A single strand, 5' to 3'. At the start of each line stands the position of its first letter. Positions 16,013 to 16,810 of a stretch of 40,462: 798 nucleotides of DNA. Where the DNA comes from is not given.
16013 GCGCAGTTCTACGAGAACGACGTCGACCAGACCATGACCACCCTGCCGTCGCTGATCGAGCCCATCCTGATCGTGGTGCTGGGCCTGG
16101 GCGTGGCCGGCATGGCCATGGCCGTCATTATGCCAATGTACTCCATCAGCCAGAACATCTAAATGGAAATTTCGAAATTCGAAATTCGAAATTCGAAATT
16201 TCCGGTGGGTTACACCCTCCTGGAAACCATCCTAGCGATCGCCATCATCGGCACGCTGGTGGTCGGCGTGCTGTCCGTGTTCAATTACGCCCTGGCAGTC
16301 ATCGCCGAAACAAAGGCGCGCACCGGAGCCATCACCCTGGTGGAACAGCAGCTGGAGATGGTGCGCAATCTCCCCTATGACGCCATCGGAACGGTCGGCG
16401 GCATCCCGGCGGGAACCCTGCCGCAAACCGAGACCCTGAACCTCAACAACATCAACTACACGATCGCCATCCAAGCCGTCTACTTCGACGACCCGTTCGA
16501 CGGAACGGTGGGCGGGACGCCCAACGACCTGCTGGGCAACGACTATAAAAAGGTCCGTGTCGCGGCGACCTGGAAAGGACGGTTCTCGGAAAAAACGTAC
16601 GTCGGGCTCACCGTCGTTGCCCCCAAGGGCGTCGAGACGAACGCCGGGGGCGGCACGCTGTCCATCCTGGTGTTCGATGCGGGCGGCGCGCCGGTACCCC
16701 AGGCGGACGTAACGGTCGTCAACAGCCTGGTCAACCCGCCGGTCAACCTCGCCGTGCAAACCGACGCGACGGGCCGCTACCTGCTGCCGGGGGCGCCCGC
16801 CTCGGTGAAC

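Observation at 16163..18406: Minor pilin covalently fused to a 7-bladed propeller: a possible PilY1 analogue built into the pilus tip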

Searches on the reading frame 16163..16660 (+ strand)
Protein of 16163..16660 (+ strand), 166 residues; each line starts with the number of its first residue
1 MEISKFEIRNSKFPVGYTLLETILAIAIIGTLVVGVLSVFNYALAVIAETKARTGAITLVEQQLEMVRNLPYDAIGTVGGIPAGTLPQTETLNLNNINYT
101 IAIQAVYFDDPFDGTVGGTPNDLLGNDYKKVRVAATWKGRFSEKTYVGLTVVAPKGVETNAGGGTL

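Call 32: search_solved_structures(query=window:16163-16660:+, max_evalue=10, show_alignments=2)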
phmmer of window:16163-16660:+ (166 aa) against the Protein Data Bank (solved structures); distinct sequences matched with E-value up to 10: 1.
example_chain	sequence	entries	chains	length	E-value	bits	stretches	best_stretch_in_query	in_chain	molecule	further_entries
7wrk_A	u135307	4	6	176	0.16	15.2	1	101-165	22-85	hypothetical protein TTHA1873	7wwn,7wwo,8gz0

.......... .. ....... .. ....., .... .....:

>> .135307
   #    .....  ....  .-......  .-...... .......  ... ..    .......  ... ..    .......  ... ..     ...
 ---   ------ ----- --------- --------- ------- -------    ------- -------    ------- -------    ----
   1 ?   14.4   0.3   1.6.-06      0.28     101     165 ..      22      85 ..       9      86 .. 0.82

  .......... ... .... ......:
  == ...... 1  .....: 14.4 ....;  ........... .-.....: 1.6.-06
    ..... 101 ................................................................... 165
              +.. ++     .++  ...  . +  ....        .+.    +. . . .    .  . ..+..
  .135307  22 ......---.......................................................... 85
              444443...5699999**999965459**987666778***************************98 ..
